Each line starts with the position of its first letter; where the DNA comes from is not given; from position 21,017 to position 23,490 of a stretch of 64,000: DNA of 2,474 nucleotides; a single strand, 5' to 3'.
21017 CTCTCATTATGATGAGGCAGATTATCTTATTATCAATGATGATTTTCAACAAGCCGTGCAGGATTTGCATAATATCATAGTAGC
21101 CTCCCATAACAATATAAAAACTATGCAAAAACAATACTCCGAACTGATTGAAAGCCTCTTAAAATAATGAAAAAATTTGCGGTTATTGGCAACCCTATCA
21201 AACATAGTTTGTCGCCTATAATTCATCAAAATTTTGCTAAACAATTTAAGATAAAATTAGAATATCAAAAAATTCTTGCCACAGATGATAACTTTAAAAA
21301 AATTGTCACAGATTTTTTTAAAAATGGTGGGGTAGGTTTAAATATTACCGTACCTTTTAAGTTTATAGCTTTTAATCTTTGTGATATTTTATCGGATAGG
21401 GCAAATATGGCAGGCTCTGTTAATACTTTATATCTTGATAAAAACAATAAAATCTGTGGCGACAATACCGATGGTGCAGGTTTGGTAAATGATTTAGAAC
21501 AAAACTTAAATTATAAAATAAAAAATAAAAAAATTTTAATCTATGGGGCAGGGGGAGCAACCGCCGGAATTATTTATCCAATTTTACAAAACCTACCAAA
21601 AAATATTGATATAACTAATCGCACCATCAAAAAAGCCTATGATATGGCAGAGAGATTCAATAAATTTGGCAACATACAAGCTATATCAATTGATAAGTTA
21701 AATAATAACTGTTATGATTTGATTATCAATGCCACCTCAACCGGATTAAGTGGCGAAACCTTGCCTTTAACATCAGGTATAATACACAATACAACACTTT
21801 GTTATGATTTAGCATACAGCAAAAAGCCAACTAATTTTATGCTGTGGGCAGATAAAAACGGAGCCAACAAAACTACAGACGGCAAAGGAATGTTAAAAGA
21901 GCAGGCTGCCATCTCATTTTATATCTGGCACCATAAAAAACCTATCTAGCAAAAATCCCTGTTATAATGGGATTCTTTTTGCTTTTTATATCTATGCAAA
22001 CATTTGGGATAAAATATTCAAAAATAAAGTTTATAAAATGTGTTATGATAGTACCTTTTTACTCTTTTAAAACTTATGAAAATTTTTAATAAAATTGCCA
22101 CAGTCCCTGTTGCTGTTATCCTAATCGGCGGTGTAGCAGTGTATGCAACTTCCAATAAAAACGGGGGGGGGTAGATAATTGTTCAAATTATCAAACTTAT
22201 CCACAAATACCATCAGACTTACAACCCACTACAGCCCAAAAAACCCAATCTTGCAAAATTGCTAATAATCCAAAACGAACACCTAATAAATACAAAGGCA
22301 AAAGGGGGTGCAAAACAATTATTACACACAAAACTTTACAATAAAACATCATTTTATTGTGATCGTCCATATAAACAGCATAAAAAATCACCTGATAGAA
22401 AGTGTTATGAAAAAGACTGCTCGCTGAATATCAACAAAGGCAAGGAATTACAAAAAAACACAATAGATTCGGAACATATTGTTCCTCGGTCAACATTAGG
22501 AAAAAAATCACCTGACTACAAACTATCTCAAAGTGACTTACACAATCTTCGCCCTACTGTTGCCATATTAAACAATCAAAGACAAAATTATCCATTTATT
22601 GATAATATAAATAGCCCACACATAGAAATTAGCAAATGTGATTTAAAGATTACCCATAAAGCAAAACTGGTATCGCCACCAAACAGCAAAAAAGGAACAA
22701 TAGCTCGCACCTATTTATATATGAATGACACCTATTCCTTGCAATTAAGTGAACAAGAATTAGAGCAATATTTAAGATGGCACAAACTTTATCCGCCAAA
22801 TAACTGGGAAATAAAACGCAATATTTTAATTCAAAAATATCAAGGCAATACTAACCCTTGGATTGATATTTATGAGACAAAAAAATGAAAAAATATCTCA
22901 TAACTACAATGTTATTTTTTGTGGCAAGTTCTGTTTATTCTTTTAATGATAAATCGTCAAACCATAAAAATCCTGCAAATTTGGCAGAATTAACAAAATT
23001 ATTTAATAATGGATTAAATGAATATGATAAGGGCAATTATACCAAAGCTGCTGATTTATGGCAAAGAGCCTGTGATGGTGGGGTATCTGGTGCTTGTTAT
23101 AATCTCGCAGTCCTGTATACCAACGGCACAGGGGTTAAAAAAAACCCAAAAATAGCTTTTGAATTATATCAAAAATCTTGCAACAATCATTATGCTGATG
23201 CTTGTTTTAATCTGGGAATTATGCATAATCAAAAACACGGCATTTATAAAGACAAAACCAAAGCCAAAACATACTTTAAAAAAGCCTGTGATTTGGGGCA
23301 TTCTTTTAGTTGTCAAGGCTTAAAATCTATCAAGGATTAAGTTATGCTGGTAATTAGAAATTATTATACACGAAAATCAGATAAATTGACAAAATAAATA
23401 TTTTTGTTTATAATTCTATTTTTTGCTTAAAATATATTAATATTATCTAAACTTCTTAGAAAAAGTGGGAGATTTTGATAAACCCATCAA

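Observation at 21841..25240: Island bounded by a duplicated aroE 3-prime end (integrated-element signature)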

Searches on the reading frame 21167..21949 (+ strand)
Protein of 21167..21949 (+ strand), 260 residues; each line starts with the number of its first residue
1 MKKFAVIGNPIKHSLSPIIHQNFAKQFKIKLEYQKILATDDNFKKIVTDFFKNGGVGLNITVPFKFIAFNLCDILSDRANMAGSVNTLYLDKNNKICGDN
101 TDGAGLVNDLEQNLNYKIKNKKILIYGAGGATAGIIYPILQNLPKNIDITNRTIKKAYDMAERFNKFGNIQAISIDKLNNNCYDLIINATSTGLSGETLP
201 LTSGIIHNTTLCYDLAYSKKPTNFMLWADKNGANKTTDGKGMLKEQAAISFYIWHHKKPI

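Call 7: search_protein_families(library=pfam, proteins=[window:21167-21949:+], max_evalue=0.01)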
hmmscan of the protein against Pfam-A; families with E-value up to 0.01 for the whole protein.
window:21167-21949:+ (260 aa): 3 families
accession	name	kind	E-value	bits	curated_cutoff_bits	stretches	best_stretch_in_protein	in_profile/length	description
PF08501.16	Shikimate_dh_N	-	2.5e-24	85.7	27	1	6-88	1-83/83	Shikimate dehydrogenase substrate binding domain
PF01488.26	Shikimate_DH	-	4.4e-09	37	24.3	1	114-192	7-85/138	Shikimate / quinate 5-dehydrogenase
PF18317.6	SDH_C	-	0.0022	18.1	25.8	1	239-259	1-21/31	Shikimate 5'-dehydrogenase C-terminal domain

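Call 11: find_encoding_contigs(protein=window:21167-21949:+, flank=10000, max_places=10)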
Protein window:21167-21949:+ (260 aa): 2 contigs read that carry it; 1 place shown.
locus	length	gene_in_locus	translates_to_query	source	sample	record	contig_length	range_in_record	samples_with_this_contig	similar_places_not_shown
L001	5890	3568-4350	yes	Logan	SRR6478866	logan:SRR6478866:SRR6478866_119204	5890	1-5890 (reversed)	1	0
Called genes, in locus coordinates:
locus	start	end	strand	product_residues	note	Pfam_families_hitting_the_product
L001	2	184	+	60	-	?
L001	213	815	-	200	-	PF01209:Ubie_methyltran, PF13847:Methyltransf_31, PF08241:Methyltransf_11, PF08242:Methyltransf_12, PF13649:Methyltransf_25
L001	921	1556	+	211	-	PF02163:Peptidase_M50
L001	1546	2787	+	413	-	PF07690:MFS_1, PF13000:Acatn (weak), PF07690:MFS_1 (weak)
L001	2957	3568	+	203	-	PF00625:Guanylate_kin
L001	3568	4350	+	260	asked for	PF08501:Shikimate_dh_N, PF01488:Shikimate_DH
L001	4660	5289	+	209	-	PF04231:Endonuclease_1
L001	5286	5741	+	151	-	PF08238:Sel1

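Call 12: find_related_loci(query=window:21167-21949:+, collection=genome_contigs, flank=10000)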
Query window:21167-21949:+ (260 aa) in genome_contigs; peptide patterns used: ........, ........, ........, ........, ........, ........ (x = any residue, [..] = any of these).
318 stretches matched a pattern; 8 encode a relative of the query (tblastn E <= 1e-3); 8 distinct loci.
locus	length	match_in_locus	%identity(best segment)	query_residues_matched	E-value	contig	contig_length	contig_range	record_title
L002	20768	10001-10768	51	1-259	5e-78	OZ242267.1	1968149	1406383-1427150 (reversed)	MAG: Gammaproteobacteria bacterium isolate fa2863a9-201d-429f-a315-5a7204c2277e genome assembly, chromosome: 1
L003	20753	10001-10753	47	2-259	4e-72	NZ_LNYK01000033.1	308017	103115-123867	Legionella londiniensis strain ATCC 49505 Llon_ctg033, whole genome shotgun sequence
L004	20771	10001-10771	46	1-259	5e-68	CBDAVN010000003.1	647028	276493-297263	MAG: Psychrosphaera sp. isolate 4833919c-d7fe-42d1-8b1a-10c0cf8ac4e6 genome assembly, contig: contig_3, whole genome sho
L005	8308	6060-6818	46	3-259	9e-62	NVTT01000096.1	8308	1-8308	MAG: Gammaproteobacteria bacterium isolate NORP108 Contig_source1382A_14657, whole genome shotgun sequence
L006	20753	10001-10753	39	1-259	1e-41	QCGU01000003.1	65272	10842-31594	Pelagibacteraceae bacterium AG-390-A02 Ga0172139_103, whole genome shotgun sequence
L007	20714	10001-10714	37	1-259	3e-34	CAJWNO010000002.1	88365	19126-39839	MAG TPA_asm: uncultured Gammaproteobacteria bacterium isolate ERR599143_bin.29_MetaBAT_v2.12.1_MAG genome assembly, cont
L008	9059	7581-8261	31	3-254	3e-17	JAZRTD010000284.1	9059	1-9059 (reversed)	MAG: Clostridia bacterium isolate T1900045344_YK20190034.MAGScoT_cleanbin_000031 SGB_6687_k141_892750, whole genome shot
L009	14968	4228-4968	27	1-254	2e-14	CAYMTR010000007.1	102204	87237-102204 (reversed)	MAG TPA_asm: uncultured Prolixibacteraceae bacterium isolate SRP294416_co1_202 genome assembly, contig: NODE_182_length_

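Call 13: find_homologous_proteins(query=window:21167-21949:+, max_evalue=1e-30)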
Query window:21167-21949:+ (260 aa): 7598 proteins with E <= 1e-30 among 8000 candidates; the best 120 are listed.
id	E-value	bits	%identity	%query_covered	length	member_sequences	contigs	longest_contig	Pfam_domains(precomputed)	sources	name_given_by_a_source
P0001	8.7e-171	584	100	100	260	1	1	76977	PF08501.17,PF01488.27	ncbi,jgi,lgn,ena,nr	ncbi:MAG: shikimate dehydrogenase [Gammaproteobacteria bacterium]|nr:MAG: shikimate dehydrogenase [G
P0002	1.4e-83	298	57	100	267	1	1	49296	PF08501.17,PF18317.7,PF01488.27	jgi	jgi:shikimate dehydrogenase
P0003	1.5e-78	282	55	99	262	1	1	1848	PF08501.17,PF18317.7,PF01488.27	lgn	-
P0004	1.1e-76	276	49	100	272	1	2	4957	PF08501.17,PF18317.7,PF01488.27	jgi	-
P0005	3.8e-76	274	50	100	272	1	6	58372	PF08501.17,PF18317.7,PF01488.27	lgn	-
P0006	1.6e-75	272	53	99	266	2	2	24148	PF08501.17,PF18317.7,PF01488.27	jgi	jgi:shikimate dehydrogenase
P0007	2.9e-75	271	50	100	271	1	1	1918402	PF08501.17,PF18317.7,PF01488.27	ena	-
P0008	3.3e-75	271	51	98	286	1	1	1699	PF08501.17,PF18317.7,PF01488.27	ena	-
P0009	4.9e-75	270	51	99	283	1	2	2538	PF08501.17,PF18317.7,PF01488.27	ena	-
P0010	5.3e-75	270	51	99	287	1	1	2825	PF08501.17,PF18317.7,PF01488.27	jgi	-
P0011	6.4e-75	270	53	99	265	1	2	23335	PF08501.17,PF18317.7,PF01488.27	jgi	jgi:shikimate dehydrogenase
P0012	1.2e-74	269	50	100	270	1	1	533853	PF08501.17,PF18317.7,PF01488.27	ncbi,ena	-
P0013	1.8e-74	268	49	99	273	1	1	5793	PF08501.17,PF18317.7,PF01488.27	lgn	-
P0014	2.0e-74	268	52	98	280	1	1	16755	PF08501.17,PF18317.7,PF01488.27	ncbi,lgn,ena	-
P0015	3.5e-74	267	52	98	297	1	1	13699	PF08501.17,PF18317.7,PF01488.27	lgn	-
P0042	7.4e-72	260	53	100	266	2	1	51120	PF08501.17,PF18317.7,PF01488.27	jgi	-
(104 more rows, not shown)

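Call 15: find_related_loci(query=window:21167-21949:+, collection=metagenome_contigs, flank=10000)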
Query window:21167-21949:+ (260 aa) in metagenome_contigs; peptide patterns used: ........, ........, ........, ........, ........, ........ (x = any residue, [..] = any of these).
599 stretches matched a pattern (row limit reached: there are more); 3 encode a relative of the query (tblastn E <= 1e-3); 3 distinct loci.
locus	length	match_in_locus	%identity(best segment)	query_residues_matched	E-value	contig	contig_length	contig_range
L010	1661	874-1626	39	1-259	2e-43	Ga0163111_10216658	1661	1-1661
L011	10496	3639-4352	37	1-259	3e-35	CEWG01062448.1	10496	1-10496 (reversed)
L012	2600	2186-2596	43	1-139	1e-25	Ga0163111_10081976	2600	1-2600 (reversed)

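Call 25: find_encoding_contigs(protein=P0002, flank=10000, max_places=3)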
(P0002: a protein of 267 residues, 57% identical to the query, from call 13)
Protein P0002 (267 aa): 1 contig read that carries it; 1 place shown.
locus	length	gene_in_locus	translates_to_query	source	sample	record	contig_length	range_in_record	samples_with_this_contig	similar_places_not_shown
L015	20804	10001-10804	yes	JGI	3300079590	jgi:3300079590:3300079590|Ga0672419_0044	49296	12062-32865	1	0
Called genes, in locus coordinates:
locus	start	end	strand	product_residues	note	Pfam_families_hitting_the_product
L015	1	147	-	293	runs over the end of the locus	PF00950:ABC-3, PF01032:FecCD (weak)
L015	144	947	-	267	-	PF00005:ABC_tran, PF02463:SMC_N (faint), PF13304:AAA_21 (weak)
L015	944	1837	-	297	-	PF01297:ZnuA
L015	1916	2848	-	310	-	PF00753:Lactamase_B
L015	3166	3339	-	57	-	-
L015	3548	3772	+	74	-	PF13310:Virulence_RhuM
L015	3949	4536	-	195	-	PF09520:HinfI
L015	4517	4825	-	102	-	PF09520:HinfI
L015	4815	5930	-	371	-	PF03602:Cons_hypoth95 (faint), PF01555:N6_N4_Mtase, PF18755:RAMA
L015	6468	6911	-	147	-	PF03840:SecG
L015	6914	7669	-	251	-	PF00121:TIM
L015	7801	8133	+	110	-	PF04358:DsrC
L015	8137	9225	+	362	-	PF00180:Iso_dh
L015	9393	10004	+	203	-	PF00625:Guanylate_kin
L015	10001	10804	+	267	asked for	PF08501:Shikimate_dh_N, PF01488:Shikimate_DH, PF18317:SDH_C (weak)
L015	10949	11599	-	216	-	PF00034:Cytochrom_C, PF13442:Cytochrome_CBB3, PF00034:Cytochrom_C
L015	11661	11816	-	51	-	-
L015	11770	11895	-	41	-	-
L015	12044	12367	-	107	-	-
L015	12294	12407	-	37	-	-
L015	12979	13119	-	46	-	-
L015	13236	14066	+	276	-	PF02749:QRPTase_N, PF01729:QRPTase_C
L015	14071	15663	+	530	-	-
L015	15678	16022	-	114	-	PF01245:Ribosomal_L19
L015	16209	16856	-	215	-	PF01746:tRNA_m1G_MT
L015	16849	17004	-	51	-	-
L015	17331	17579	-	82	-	PF00886:Ribosomal_S16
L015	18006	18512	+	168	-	PF04340:DUF484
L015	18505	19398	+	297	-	PF02899:Phage_int_SAM_1, PF00589:Phage_integrase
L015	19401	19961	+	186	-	PF02581:TMP-TENI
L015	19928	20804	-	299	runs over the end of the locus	PF01555:N6_N4_Mtase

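Call 26: find_encoding_contigs(protein=P0006, flank=10000, max_places=3)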
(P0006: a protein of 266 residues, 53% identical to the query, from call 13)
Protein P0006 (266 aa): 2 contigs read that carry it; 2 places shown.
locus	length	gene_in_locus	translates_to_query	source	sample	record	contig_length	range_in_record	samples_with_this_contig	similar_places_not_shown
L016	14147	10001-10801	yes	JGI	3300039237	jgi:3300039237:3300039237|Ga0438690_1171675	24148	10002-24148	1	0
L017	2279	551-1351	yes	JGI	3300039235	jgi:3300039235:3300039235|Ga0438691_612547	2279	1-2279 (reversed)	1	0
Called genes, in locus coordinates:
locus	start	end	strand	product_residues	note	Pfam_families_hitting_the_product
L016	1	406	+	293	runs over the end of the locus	PF12048:DUF3530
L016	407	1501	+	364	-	PF13477:Glyco_trans_4_2, PF13439:Glyco_transf_4 (weak), PF00534:Glycos_transf_1, PF13692:Glyco_trans_1_4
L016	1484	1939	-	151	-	PF02464:CinA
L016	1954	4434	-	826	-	PF17900:Peptidase_M1_N, PF01433:Peptidase_M1, PF11940:DUF3458, PF17432:DUF3458_C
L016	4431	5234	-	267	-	PF02673:BacA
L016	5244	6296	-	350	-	PF02636:Methyltransf_28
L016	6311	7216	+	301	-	-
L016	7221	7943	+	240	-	PF00106:adh_short, PF08643:DUF1776 (weak), PF08659:KR (weak), PF13561:adh_short_C2, PF23441:SDR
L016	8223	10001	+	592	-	PF00575:S1, PF10150:RNase_E_G, PF20833:RNase_E_G_Thio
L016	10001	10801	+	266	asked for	PF08501:Shikimate_dh_N, PF01488:Shikimate_DH, PF18317:SDH_C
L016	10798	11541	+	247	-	PF02535:Zip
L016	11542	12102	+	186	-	PF01351:RNase_HII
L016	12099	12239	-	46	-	-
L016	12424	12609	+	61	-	-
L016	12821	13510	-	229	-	PF04972:BON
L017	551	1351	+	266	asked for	PF08501:Shikimate_dh_N, PF01488:Shikimate_DH, PF18317:SDH_C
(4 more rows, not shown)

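Call 27: find_encoding_contigs(protein=P0042, flank=10000, max_places=3)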
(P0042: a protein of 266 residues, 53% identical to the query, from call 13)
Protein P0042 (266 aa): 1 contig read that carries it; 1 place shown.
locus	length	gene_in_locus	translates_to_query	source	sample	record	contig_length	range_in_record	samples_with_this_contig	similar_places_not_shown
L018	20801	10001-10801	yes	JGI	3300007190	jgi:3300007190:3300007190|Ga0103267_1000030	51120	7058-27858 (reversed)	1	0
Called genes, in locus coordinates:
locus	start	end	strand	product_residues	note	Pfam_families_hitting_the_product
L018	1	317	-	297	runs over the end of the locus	PF01297:ZnuA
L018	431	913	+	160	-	PF01475:FUR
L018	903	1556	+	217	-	PF13175:AAA_15 (weak), PF02463:SMC_N (faint), PF00005:ABC_tran, PF13401:AAA_22 (faint), PF13304:AAA_21 (faint)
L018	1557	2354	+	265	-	PF00950:ABC-3, PF01032:FecCD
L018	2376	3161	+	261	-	PF08543:Phos_pyr_kin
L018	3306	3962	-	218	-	PF13505:OMP_b-brl, PF03922:OmpW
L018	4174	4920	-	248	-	PF08021:FAD_binding_9, PF04954:SIP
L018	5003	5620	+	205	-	PF03458:Gly_transporter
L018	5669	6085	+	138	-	PF03724:META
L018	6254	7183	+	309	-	PF01497:Peripla_BP_2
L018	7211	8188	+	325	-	PF01032:FecCD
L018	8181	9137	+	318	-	PF01032:FecCD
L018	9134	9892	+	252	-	PF13175:AAA_15 (weak), PF13476:AAA_23 (faint), PF13555:AAA_29 (weak), PF00005:ABC_tran, PF13304:AAA_21 (faint)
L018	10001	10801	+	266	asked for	PF08501:Shikimate_dh_N, PF01488:Shikimate_DH, PF18317:SDH_C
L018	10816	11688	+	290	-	PF00892:EamA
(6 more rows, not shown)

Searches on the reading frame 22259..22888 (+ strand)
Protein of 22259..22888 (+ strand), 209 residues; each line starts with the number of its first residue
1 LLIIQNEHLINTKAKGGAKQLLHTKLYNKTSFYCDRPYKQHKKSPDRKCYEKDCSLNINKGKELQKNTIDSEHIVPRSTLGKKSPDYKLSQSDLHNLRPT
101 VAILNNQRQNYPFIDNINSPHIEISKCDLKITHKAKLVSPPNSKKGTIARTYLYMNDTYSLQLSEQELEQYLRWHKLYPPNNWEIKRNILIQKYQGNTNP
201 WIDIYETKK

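Call 7: search_protein_families(library=pfam, proteins=[window:22259-22888:+], max_evalue=0.01)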
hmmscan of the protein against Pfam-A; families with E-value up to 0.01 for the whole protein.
window:22259-22888:+ (209 aa): 1 family
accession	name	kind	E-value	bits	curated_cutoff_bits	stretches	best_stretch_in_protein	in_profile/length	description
PF04231.19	Endonuclease_1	-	3.2e-29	102.8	25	1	59-203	64-232/235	Endonuclease I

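Call 55: search_protein_families(library=ncbifam, proteins=[window:22259-22888:+], max_evalue=0.01)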
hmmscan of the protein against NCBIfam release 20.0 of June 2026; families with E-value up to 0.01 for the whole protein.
window:22259-22888:+ (209 aa): 1 family
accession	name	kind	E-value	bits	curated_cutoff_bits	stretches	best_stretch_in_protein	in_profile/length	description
NF011716.0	PRK15137.1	equivalog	1.1e-30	107.4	372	1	82-203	107-227/235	deoxyribonuclease I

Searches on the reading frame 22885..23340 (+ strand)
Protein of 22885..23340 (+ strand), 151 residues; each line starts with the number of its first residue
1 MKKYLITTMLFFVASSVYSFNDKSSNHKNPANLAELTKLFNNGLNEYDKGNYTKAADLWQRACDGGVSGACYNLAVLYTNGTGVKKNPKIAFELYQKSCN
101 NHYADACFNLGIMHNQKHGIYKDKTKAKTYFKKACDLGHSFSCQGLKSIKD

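Call 7: search_protein_families(library=pfam, proteins=[window:22885-23340:+], max_evalue=0.01)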
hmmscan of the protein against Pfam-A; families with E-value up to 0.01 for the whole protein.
window:22885-23340:+ (151 aa): 2 families
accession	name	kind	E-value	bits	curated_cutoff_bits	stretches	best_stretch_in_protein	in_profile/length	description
PF08238.18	Sel1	-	5.6e-23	81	30.7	2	70-101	3-34/36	Sel1 repeat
PF07719.23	TPR_2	-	0.00018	21.8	27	0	39-63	4-28/34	Tetratricopeptide repeat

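Call 55: search_protein_families(library=ncbifam, proteins=[window:22885-23340:+], max_evalue=0.01)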
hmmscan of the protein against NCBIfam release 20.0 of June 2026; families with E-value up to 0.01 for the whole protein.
window:22885-23340:+ (151 aa): 3 families
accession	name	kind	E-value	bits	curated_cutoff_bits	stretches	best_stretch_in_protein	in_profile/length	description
NF045484.1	TransRegExoR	equivalog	7.7e-07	28.6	450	1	15-97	26-104/267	exopolysaccharide production regulator ExoR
NF033786.1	phenyl_MerG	equivalog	0.0001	22.3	350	1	56-127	53-125/217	phenylmercury resistance protein MerG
NF038194.1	AlgK_TPR_lipo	equivalog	0.004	15.9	700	0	53-104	354-405/448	alginate biosynthesis TPR repeat lipoprotein AlgK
